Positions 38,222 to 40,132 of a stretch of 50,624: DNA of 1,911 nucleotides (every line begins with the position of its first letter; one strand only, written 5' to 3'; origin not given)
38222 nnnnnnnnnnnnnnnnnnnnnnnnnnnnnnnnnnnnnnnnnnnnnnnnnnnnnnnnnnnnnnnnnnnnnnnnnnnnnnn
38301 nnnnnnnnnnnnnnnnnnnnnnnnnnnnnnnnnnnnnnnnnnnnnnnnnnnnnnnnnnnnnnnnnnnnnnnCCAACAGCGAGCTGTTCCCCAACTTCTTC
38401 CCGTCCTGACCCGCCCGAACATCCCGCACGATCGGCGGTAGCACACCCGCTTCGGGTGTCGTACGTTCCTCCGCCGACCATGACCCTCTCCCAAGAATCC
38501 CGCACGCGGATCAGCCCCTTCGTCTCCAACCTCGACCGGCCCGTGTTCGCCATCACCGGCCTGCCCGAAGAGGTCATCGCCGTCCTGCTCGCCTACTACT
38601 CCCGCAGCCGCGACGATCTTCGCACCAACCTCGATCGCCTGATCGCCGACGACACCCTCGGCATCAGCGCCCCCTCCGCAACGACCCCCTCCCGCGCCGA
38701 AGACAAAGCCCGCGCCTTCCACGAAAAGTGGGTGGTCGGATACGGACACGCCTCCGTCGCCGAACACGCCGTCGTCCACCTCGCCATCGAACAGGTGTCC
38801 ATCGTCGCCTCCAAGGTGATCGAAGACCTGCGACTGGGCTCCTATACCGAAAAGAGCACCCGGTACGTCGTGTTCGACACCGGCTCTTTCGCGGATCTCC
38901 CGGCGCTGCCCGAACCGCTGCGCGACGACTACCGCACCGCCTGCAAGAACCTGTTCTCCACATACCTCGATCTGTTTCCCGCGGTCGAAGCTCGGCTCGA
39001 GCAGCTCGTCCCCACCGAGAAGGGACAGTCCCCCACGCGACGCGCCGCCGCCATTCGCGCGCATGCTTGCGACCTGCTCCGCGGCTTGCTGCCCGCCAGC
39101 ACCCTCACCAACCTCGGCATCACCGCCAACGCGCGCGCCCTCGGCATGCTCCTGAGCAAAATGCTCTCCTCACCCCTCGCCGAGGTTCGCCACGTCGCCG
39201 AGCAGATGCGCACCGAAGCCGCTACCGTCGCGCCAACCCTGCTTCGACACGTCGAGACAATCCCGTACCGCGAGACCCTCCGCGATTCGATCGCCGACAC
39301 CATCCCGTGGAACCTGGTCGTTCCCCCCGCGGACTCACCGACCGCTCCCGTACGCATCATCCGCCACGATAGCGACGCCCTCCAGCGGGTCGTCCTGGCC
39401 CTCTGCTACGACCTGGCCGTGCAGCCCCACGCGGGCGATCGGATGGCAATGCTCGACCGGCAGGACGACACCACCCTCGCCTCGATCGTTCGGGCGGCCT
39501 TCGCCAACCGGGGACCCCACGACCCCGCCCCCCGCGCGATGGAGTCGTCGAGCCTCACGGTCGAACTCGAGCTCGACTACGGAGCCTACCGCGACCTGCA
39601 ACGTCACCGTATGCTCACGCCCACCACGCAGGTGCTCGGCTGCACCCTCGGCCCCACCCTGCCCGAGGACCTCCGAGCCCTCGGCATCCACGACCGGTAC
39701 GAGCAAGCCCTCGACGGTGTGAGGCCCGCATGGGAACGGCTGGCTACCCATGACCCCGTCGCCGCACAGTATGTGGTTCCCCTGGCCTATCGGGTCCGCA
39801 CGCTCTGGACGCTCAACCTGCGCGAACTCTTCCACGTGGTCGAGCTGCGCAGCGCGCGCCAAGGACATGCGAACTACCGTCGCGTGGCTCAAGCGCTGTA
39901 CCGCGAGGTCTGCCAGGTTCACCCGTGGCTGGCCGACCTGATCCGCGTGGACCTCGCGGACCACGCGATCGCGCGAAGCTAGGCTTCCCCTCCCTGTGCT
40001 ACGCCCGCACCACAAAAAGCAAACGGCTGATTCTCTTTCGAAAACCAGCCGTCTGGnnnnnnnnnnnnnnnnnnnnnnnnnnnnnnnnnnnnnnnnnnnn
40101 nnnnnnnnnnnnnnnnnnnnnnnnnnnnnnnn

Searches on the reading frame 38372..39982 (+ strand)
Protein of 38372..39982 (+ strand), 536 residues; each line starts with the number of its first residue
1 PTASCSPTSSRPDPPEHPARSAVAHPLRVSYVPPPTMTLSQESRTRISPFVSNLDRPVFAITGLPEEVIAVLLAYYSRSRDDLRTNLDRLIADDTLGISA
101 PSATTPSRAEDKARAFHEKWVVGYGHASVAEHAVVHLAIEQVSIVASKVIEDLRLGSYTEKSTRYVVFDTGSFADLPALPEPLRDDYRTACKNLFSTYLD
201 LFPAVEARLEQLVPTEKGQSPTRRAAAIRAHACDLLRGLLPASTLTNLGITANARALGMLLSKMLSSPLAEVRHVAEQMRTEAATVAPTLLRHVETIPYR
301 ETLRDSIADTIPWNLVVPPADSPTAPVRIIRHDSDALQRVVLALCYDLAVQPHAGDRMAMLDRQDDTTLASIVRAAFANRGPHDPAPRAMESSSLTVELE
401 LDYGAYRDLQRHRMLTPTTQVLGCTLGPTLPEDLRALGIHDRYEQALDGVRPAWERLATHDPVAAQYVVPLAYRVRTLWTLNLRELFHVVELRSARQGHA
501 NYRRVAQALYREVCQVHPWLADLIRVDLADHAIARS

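Call 86: search_protein_families(library=pfam, proteins=[window:38372-39982:+], max_evalue=0.001)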
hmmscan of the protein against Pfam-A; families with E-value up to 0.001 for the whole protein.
window:38372-39982:+ (536 aa): 1 family
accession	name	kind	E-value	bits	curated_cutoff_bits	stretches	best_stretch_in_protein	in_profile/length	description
PF02511.20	Thy1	-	1.6e-44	152.4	24.8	2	107-289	32-191/191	Thymidylate synthase complementing protein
